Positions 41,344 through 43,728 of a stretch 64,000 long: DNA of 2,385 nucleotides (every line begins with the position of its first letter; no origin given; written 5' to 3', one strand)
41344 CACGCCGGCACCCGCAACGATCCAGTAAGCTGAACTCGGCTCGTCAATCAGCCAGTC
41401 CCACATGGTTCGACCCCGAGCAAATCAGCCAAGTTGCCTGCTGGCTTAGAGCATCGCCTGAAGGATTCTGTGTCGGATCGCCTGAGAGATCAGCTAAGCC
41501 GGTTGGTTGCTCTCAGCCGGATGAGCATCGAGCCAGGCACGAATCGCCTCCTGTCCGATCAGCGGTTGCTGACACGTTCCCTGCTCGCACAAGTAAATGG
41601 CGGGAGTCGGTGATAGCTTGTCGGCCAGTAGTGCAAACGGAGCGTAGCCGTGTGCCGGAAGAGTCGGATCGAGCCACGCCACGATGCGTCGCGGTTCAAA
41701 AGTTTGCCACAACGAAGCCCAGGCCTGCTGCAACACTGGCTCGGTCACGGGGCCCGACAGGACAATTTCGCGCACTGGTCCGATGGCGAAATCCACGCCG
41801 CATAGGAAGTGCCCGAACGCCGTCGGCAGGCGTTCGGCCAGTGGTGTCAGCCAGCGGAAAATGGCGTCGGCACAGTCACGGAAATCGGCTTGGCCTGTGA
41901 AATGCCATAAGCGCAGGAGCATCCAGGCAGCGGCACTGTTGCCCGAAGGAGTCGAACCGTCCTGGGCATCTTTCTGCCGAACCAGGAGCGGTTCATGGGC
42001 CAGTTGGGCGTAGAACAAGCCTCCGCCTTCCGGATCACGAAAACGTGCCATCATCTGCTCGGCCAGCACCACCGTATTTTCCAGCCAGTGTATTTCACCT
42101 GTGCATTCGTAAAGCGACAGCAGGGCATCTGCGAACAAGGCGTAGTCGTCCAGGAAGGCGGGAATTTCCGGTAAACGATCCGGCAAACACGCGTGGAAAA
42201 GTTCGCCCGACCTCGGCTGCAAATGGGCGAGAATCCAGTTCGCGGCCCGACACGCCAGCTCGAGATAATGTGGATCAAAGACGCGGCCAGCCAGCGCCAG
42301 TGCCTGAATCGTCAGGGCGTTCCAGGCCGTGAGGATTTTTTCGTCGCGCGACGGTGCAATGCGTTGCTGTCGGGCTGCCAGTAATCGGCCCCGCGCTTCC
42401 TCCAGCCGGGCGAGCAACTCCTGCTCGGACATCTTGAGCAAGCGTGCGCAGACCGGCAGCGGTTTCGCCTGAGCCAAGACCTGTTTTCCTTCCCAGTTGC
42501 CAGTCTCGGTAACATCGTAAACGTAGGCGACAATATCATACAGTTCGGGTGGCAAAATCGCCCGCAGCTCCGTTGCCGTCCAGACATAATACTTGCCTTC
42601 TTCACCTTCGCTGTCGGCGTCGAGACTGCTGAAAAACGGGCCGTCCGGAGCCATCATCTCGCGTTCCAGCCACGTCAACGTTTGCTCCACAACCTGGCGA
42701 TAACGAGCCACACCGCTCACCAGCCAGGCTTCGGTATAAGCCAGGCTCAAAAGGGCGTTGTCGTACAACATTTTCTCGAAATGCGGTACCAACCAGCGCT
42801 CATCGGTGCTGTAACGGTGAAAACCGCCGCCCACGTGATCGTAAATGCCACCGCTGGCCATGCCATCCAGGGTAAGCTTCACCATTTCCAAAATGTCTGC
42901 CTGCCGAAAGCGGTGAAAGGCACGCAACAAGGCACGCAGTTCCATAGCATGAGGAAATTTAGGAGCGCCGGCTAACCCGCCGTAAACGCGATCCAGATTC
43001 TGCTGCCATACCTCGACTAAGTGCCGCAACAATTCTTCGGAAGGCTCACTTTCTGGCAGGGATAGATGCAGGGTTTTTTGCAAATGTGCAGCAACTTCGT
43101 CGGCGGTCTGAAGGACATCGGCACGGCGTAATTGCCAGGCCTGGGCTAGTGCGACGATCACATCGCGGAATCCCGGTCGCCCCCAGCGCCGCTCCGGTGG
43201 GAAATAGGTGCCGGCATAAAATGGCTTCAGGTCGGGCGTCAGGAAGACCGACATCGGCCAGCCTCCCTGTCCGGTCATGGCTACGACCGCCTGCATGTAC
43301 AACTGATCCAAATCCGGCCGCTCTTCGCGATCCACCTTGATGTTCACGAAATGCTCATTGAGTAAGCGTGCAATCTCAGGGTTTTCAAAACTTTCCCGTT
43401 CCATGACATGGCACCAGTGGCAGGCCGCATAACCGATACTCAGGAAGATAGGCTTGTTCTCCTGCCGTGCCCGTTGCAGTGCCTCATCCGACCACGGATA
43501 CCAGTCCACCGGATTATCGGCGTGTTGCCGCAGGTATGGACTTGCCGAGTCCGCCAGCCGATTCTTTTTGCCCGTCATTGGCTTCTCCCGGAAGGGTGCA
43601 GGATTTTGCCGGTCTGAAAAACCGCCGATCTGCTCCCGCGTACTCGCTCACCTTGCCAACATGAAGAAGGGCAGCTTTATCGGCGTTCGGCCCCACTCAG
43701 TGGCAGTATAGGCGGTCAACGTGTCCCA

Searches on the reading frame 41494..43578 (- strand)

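Call 9: search_protein_families(library=pfam, proteins=[window:41494-43578:-], max_evalue=0.01)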
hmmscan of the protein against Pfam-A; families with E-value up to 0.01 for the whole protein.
window:41494-43578:- (694 aa): 5 families
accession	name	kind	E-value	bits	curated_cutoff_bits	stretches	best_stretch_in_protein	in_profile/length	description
PF03190.21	Thioredox_DsbH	-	1.9e-79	265.8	27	1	5-167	1-163/163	Protein of unknown function, DUF255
PF13899.12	Thioredoxin_7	-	9.3e-14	51.8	27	1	25-115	1-83/83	Thioredoxin-like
PF07221.17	GlcNAc_2-epim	-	3.5e-05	23.7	23.4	0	483-570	146-239/347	N-acylglucosamine 2-epimerase (GlcNAc 2-epimerase)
PF13098.12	Thioredoxin_2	-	0.00018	22.2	27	1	37-121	1-90/104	Thioredoxin-like domain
PF03663.20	Glyco_hydro_76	-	0.0039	17.2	25.9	0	477-578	87-187/366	Glycosyl hydrolase family 76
